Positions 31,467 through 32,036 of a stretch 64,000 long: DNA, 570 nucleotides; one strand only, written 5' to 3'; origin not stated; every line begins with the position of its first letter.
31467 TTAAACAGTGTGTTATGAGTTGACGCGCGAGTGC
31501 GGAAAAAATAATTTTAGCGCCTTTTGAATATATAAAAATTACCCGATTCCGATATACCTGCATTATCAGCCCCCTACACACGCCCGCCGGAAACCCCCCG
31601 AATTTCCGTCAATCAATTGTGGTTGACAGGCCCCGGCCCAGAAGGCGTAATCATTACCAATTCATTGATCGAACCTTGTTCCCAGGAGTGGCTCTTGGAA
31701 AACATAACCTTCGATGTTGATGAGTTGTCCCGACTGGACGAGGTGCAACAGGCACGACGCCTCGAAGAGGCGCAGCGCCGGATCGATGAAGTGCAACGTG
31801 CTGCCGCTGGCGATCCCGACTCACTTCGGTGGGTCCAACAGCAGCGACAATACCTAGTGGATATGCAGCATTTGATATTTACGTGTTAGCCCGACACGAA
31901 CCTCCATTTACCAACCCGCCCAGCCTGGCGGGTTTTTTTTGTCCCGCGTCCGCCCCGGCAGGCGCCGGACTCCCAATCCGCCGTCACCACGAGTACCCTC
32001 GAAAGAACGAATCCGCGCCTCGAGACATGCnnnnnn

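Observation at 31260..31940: AT-rich islet containing a self-contained mini-gene (sigma-70-like promoter, TTG start, 64-aa coiled-coil protein, strong terminator) and about 350 bp free of ORFs of 60 aa or more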

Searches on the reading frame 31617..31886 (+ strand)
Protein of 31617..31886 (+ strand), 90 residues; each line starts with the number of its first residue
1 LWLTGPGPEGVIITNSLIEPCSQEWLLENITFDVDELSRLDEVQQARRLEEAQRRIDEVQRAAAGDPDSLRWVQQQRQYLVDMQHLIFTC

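Call 9: search_protein_families(library=pfam, proteins=[window:31617-31886:+], max_evalue=0.1)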
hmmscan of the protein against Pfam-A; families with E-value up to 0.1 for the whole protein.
window:31617-31886:+ (90 aa): 1 family
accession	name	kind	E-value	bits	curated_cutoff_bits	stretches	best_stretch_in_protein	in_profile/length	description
PF20263.4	LYRM2-like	-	0.045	14.7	26.8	1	16-71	11-67/85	LYR motif-containing protein 2-like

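Call 10: search_protein_families(library=ncbifam, proteins=[window:31617-31886:+], max_evalue=0.1)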
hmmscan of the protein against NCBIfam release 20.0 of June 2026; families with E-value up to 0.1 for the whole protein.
window:31617-31886:+ (90 aa): 0 families

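Call 11: find_homologous_proteins(query=window:31617-31886:+, max_evalue=1)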
Query window:31617-31886:+ (90 aa): 96 proteins with E <= 1 among 121 candidates.
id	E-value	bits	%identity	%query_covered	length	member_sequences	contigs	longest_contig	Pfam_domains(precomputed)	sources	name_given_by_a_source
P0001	2.9e-34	135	89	82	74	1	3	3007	-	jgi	jgi:hypothetical protein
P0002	8.1e-30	120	91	71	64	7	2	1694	-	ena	-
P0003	2.5e-28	116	89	71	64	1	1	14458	-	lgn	-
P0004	2.8e-28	115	88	71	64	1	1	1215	-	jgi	-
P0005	3.0e-28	115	88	71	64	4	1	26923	-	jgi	jgi:hypothetical protein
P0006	4.2e-28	115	86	71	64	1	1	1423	-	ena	-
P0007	4.3e-28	115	68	100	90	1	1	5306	-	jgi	jgi:hypothetical protein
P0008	7.6e-28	114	89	71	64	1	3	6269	-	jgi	jgi:hypothetical protein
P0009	1.1e-27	114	86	71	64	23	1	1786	-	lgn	-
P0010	1.2e-27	113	88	71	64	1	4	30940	-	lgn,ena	-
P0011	2.1e-27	113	86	71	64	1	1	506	-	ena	-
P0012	2.6e-27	112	71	92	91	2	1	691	-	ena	-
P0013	2.7e-27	112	66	100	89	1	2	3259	-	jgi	jgi:DNA-binding SARP family transcriptional activator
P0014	3.2e-27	112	86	71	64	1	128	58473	-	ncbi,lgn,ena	-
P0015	4.1e-27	112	86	71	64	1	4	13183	-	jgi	-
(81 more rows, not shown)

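Call 13: find_related_loci(query=A1, collection=genome_contigs, flank=6000)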
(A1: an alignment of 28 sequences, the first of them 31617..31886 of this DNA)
Query A1 (90 aa) in genome_contigs; peptide patterns used: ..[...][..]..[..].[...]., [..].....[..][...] (x = any residue, [..] = any of these).
179 stretches matched a pattern; 24 encode a relative of the query (tblastn E <= 1e-3); 24 distinct loci.
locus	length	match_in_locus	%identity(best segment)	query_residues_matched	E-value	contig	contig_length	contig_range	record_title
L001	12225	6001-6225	89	16-90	9e-41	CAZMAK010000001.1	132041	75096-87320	MAG TPA_asm: uncultured Ectothiorhodospiraceae bacterium isolate SRP214966_co3_30 genome assembly, contig: NODE_18_lengt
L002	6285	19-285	73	1-90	3e-38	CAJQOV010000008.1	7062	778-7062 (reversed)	MAG: uncultured Gammaproteobacteria bacterium isolate 3_20180319_Bin_20180319_Bin_175_1 genome assembly, contig: c_00001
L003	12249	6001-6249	73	8-90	2e-36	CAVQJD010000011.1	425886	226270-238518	MAG: uncultured Gammaproteobacteria bacterium isolate MFD09779.bin.2.64 genome assembly, contig: contig_49144, whole gen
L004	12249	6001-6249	73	8-90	5e-35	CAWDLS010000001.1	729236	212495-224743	MAG: uncultured Gammaproteobacteria bacterium isolate MFD04944.bin.1.85 genome assembly, contig: contig_18039, whole gen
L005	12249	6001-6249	72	8-90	5e-35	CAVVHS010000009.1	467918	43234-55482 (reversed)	MAG: uncultured Gammaproteobacteria bacterium isolate MFD02832.bin.1.93 genome assembly, contig: contig_5550, whole geno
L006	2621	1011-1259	71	8-90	1e-34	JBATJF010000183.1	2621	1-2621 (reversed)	MAG: Gammaproteobacteria bacterium isolate MFD10246_ilm_asm_bin8 k127_64324, whole genome shotgun sequence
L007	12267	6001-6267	66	1-90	4e-34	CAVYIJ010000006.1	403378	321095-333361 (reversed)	MAG: uncultured Halobacteria archaeon isolate MFD03551.bin.2.20 genome assembly, contig: contig_20975, whole genome shot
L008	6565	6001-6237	71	13-90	5e-33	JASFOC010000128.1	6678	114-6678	MAG: Gammaproteobacteria bacterium isolate D0819M02metaG_Bin_277 D0819M02metaG_FD_scaffold_5623_c1, whole genome shotgun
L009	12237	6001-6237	70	13-90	1e-32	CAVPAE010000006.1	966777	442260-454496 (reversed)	MAG: uncultured Gammaproteobacteria bacterium isolate MFD09964.bin.1.155 genome assembly, contig: contig_2354, whole gen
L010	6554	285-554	63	1-90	2e-31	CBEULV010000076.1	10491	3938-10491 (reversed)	MAG TPA_asm: uncultured Gammaproteobacteria bacterium isolate SRR13515399_binner23_Refined_8 genome assembly, contig: ER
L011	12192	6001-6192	78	27-90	3e-30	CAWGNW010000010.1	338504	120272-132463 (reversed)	MAG: uncultured Gammaproteobacteria bacterium isolate MFD05684.bin.2.185 genome assembly, contig: contig_5164, whole gen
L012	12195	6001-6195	75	26-90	3e-29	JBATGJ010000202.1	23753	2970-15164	MAG: Gammaproteobacteria bacterium isolate MFD10350_ilm_asm_bin17 k127_225051, whole genome shotgun sequence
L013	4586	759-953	72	26-90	2e-28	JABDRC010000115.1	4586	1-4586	MAG: Halobacteria archaeon isolate Site_C19 k127_808545, whole genome shotgun sequence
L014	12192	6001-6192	73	27-90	2e-28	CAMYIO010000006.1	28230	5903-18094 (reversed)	MAG: uncultured Ectothiorhodospiraceae bacterium isolate FCS_Gamma_055 genome assembly, contig: scaffold_402, whole geno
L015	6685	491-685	72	26-90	7e-28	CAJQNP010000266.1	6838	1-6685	MAG: uncultured Gammaproteobacteria bacterium isolate 10_20180412_Bin_METABAT_58_1 genome assembly, contig: c_0000036624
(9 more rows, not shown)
